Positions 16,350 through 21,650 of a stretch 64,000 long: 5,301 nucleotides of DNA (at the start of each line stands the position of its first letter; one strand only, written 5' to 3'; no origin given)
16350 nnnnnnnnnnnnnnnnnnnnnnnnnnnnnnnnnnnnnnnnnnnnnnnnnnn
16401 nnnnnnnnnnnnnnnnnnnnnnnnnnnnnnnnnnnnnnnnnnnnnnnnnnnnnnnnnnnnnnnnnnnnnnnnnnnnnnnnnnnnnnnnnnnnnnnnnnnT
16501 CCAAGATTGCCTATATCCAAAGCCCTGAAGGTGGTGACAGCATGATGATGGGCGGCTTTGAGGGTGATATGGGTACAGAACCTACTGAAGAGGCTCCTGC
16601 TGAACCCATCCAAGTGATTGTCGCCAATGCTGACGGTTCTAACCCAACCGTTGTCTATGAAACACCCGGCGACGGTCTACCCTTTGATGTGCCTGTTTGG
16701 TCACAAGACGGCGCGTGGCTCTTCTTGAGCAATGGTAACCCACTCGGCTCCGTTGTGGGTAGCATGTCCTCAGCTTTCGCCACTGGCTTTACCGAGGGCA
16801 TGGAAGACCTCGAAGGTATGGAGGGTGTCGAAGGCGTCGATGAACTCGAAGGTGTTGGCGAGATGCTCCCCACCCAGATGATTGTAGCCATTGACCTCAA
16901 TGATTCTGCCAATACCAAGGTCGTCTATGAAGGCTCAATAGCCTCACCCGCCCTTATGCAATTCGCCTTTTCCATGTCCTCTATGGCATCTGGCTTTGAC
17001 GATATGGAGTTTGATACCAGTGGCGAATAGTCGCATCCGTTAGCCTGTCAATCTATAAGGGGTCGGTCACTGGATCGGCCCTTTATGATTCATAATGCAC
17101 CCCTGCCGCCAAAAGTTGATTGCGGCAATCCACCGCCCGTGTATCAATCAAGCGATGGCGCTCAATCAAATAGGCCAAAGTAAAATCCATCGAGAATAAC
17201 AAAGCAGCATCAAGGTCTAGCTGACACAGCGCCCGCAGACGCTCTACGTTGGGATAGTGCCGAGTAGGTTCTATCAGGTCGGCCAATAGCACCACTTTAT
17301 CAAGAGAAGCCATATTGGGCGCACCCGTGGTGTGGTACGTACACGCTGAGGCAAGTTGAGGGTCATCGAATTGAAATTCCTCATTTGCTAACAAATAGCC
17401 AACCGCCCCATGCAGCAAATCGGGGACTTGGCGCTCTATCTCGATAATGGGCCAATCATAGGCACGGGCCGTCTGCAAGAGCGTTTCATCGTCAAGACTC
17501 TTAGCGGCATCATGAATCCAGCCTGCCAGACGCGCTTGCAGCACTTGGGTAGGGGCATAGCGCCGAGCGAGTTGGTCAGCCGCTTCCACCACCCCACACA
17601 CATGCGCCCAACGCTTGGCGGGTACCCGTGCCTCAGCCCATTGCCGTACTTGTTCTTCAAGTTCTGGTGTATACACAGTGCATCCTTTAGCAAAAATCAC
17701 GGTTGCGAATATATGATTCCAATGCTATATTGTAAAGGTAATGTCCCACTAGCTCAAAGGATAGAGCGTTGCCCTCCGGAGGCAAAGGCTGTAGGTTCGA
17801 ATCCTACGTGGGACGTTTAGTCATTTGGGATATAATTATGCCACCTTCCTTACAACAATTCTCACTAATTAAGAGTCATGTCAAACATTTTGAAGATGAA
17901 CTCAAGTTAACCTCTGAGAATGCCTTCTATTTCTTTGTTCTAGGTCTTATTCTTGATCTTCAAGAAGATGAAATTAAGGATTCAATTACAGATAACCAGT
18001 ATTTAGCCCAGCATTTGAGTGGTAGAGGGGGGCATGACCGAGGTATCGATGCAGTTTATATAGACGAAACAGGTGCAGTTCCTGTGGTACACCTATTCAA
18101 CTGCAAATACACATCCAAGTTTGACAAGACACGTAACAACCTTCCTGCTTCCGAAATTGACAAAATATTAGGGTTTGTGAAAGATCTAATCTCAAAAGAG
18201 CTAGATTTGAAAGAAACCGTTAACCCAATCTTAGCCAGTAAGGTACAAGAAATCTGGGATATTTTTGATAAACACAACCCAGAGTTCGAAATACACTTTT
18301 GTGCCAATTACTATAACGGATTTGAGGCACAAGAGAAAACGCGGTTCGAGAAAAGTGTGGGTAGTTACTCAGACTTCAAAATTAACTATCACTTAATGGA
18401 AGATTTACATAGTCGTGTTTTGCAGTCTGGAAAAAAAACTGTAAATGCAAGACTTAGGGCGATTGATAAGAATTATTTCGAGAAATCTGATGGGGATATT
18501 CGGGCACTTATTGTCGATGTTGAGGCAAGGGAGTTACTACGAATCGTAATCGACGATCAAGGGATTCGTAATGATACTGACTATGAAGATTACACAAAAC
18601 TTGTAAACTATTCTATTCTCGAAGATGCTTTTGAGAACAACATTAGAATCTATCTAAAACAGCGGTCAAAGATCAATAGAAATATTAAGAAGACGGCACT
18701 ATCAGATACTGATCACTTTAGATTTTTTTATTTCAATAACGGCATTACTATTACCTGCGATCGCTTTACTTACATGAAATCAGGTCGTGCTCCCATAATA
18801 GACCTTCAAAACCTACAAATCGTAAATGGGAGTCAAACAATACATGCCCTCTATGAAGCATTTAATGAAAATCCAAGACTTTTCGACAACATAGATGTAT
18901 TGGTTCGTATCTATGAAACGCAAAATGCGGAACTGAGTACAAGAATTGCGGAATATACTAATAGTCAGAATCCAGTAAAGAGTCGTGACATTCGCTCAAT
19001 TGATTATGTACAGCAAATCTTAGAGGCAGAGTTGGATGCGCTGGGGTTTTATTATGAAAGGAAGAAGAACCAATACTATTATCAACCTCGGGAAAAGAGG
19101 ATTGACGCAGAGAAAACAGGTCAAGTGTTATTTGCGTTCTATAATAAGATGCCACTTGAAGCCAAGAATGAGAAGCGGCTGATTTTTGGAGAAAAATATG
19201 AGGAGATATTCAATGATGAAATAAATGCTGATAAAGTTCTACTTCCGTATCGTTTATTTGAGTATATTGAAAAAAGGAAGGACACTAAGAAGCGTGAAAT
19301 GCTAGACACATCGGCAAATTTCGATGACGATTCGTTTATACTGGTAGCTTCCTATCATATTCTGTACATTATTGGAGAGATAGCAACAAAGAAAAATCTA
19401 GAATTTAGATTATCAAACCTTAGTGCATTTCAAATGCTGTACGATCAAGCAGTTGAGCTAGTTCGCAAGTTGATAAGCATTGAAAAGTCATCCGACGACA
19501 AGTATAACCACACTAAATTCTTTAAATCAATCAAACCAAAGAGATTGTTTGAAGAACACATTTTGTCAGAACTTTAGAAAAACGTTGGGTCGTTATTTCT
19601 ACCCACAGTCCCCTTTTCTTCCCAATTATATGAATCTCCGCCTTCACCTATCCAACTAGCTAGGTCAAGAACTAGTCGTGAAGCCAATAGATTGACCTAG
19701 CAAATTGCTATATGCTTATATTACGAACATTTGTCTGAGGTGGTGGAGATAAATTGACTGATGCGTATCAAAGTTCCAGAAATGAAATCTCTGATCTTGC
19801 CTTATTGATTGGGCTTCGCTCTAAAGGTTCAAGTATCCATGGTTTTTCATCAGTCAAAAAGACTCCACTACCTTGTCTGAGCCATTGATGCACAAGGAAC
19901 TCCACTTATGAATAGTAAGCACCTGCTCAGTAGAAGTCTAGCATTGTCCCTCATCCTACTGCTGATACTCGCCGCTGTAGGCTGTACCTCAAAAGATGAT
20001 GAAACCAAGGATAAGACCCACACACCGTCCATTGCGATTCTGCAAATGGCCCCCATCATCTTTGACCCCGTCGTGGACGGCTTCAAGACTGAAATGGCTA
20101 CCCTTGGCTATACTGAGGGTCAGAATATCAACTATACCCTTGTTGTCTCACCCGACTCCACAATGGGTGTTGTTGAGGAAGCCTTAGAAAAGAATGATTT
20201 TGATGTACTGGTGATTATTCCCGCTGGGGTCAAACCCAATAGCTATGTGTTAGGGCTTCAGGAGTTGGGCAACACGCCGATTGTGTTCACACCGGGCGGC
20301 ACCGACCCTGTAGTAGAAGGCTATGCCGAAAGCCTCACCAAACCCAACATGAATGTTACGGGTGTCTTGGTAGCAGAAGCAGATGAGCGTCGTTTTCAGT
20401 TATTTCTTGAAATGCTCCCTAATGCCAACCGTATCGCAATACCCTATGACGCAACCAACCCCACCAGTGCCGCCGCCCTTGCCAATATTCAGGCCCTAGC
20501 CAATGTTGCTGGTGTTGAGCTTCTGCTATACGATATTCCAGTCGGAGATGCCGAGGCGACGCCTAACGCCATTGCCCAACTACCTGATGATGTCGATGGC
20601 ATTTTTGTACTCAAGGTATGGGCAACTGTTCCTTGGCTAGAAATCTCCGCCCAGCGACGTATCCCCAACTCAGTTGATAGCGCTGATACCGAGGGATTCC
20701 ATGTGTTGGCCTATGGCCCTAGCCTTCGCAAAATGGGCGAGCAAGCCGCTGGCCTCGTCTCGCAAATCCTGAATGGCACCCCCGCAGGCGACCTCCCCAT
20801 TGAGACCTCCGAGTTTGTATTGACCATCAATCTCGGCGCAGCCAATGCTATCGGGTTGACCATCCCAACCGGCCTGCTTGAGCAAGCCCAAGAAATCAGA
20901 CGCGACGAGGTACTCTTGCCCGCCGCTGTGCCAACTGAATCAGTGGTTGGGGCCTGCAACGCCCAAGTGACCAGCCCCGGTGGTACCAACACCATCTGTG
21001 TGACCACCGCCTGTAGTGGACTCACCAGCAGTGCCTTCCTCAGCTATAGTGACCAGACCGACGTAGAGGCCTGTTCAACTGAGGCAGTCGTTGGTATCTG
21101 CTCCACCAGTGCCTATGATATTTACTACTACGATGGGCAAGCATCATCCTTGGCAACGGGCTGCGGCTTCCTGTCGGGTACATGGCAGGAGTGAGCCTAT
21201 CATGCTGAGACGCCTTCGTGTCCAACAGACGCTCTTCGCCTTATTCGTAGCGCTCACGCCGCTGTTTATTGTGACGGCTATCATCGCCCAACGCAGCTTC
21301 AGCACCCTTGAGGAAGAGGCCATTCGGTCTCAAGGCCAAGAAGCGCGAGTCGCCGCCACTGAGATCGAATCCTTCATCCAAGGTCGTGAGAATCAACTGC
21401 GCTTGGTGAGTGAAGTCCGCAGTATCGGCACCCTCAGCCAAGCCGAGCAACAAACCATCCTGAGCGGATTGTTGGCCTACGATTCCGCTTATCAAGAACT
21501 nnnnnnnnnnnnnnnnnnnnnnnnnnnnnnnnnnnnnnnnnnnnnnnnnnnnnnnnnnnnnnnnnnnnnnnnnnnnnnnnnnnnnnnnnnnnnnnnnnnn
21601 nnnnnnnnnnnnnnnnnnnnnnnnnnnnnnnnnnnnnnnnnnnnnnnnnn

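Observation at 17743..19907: AT-rich islet with an AIPR abortive-infection gene fused to the 3' side of tRNA-Arg(CCG), apparently sharing its promoter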

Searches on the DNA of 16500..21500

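Call 14: search_rna_families(source=window, start=16500, end=21500, threshold=evalue, max_evalue=1)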
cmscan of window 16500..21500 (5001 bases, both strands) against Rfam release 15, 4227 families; matches with E-value up to 1: 2.
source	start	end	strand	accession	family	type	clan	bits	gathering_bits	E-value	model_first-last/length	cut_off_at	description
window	17743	17815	+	RF00005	tRNA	Gene; tRNA;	CL00001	67.4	29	1.2e-13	1-71/71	no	tRNA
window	17743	17816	-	RF04354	Plastid-ycf2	Cis-reg;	-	21.5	65.7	0.59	1-75/75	no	Plastid-ycf2 5UTR RNA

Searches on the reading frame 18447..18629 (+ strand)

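Call 58: search_protein_families(library=pfam, proteins=[window:18447-18629:+], max_evalue=10)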
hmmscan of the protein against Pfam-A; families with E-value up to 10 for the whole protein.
window:18447-18629:+ (61 aa): 1 family
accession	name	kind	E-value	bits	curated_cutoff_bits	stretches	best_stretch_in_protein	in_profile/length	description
PF24402.1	iHKD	-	0.16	12.5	27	1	13-55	48-90/111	Inactive HKD-Rease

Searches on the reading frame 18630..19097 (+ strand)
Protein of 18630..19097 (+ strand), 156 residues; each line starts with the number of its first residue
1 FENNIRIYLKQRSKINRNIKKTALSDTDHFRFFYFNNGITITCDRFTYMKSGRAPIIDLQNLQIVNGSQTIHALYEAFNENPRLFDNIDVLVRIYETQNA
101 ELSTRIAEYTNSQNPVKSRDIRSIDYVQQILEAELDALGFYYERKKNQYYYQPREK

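Call 58: search_protein_families(library=pfam, proteins=[window:18630-19097:+], max_evalue=10)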
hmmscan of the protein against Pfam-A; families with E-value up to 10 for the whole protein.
window:18630-19097:+ (156 aa): 2 families
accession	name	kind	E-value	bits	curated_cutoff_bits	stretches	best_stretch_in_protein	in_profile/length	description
PF10592.14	AIPR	-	3.9e-42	145.4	25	1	1-150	1-156/308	AIPR protein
PF14056.11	DUF4250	-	0.0017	18.7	27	1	124-149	30-55/55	Domain of unknown function (DUF4250)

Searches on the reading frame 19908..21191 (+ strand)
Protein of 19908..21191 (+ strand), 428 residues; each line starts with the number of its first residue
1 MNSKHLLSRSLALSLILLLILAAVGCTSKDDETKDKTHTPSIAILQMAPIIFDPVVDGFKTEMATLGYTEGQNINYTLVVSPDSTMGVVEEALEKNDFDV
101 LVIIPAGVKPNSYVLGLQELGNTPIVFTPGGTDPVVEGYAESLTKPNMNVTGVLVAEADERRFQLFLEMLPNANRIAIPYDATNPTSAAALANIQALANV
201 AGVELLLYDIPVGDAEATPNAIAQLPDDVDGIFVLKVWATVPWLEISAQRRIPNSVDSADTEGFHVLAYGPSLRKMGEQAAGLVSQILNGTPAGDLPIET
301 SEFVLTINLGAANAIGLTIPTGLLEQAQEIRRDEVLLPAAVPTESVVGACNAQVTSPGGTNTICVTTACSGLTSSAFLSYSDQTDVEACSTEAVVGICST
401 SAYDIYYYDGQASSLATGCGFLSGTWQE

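Call 30: find_homologous_proteins(query=window:19908-21191:+, max_evalue=1e-20)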
Query window:19908-21191:+ (428 aa): 30 proteins with E <= 1e-20 among 8000 candidates.
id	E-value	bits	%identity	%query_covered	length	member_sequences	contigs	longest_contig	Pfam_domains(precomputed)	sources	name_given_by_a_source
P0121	1.6e-277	938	100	100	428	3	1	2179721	PF04392.19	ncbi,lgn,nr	ncbi:MAG: ABC transporter substrate-binding protein [Anaerolineales bacterium]|nr:ABC transporter su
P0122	3.0e-192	657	73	93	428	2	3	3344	PF04392.19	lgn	-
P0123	5.1e-137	475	52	96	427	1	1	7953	PF04392.19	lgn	-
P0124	4.7e-136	472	54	96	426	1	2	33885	PF04392.19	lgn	-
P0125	5.7e-95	337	43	94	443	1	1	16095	PF04392.19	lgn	-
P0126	2.0e-93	332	43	100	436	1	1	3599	PF04392.19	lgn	-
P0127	1.0e-78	283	36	100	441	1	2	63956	PF04392.19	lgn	-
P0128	3.7e-41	160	36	71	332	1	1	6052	PF04392.19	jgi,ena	-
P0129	4.3e-40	156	35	77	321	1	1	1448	PF04392.19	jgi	jgi:putative tryptophan/tyrosine transport system substrate-binding protein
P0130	2.8e-32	130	32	68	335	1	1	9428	PF04392.19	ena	-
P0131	4.6e-26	110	31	65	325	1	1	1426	PF04392.19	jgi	jgi:putative tryptophan/tyrosine transport system substrate-binding protein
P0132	6.0e-25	106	32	64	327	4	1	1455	PF04392.19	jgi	jgi:putative tryptophan/tyrosine transport system substrate-binding protein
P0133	1.6e-24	105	30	64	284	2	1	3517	PF04392.19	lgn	-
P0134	7.8e-24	102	35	49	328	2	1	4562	PF04392.19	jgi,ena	-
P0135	1.2e-23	102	31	77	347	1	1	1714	PF04392.19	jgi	jgi:putative tryptophan/tyrosine transport system substrate-binding protein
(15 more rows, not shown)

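Call 31: find_encoding_contigs(protein=P0121, flank=10000, max_places=10)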
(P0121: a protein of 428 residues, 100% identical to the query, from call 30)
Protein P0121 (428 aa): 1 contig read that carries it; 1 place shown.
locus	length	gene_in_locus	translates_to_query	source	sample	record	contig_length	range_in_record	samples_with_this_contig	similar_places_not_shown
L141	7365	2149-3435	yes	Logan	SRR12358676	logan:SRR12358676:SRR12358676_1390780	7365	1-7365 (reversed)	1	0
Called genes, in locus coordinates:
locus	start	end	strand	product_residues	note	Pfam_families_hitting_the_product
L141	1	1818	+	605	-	?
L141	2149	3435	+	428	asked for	PF04392:ABC_sub_bind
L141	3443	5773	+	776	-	PF02743:dCache_1, PF00672:HAMP, PF01590:GAF, PF13185:GAF_2, PF13492:GAF_3, PF00512:HisKA, PF02518:HATPase_c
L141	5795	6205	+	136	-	PF00072:Response_reg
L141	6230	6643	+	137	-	PF00072:Response_reg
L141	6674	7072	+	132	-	PF00072:Response_reg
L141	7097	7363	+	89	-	?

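Call 32: find_encoding_contigs(protein=P0122, flank=10000, max_places=10)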
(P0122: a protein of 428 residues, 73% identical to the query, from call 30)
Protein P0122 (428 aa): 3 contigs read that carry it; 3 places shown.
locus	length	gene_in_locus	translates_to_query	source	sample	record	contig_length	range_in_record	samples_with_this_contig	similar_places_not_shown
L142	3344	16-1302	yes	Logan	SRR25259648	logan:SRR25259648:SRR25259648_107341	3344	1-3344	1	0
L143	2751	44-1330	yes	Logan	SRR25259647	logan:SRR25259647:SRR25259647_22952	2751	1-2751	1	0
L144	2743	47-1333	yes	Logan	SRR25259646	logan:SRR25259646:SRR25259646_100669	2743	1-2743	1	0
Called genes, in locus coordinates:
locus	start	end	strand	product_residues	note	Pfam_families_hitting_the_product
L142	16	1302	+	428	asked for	PF04392:ABC_sub_bind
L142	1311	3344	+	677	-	PF02743:dCache_1, PF00672:HAMP, PF01590:GAF, PF13185:GAF_2, PF13492:GAF_3, PF00512:HisKA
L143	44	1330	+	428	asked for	PF04392:ABC_sub_bind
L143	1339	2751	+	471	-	?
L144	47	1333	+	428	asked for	PF04392:ABC_sub_bind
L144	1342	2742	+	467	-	?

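Call 33: find_encoding_contigs(protein=P0124, flank=10000, max_places=4)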
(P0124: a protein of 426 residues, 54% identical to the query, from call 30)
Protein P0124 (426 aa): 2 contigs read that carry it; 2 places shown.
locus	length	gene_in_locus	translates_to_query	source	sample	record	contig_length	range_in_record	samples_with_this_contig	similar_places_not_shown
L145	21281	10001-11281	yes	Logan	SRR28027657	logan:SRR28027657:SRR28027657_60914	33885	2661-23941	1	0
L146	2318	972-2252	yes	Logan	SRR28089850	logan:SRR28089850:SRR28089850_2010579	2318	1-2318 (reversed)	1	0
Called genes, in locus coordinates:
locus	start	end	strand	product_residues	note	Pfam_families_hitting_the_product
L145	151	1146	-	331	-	PF04069:OpuAC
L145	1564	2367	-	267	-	PF03808:Glyco_tran_WecG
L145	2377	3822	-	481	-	PF13727:CoA_binding_3, PF02397:Bac_transf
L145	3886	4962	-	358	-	PF01073:3Beta_HSD (weak), PF01370:Epimerase, PF02719:Polysacc_synt_2 (weak), PF04321:RmlD_sub_bind, PF08659:KR (weak), PF16363:GDP_Man_Dehyd, PF07993:NAD_binding_4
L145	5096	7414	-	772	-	PF02366:PMT (weak), PF13231:PMT_2 (weak)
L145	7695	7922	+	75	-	PF07730:HisKA_3 (weak)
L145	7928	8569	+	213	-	PF00072:Response_reg, PF00196:GerE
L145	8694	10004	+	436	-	PF04392:ABC_sub_bind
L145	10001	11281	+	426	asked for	PF04392:ABC_sub_bind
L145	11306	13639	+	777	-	PF02743:dCache_1, PF00672:HAMP, PF01590:GAF, PF13185:GAF_2, PF13492:GAF_3 (weak), PF00512:HisKA, PF02518:HATPase_c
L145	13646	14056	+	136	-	PF00072:Response_reg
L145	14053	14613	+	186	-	PF03130:HEAT_PBS (faint), PF13646:HEAT_2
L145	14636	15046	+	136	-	PF00072:Response_reg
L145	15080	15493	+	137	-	PF00072:Response_reg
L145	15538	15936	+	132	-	PF00072:Response_reg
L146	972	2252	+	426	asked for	PF04392:ABC_sub_bind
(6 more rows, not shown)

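Call 34: find_encoding_contigs(protein=P0123, flank=10000, max_places=4)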
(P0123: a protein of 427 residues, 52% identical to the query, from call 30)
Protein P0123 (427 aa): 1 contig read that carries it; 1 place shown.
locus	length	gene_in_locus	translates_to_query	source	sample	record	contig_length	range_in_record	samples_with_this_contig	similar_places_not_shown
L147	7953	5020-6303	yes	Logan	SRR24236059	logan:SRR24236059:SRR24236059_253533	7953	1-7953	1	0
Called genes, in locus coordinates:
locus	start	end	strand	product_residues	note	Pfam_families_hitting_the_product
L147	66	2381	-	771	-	PF02366:PMT (weak)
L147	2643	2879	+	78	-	PF07730:HisKA_3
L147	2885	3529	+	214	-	PF00072:Response_reg, PF00196:GerE, PF08281:Sigma70_r4_2 (weak)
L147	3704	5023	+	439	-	PF04392:ABC_sub_bind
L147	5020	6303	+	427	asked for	PF04392:ABC_sub_bind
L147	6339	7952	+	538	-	?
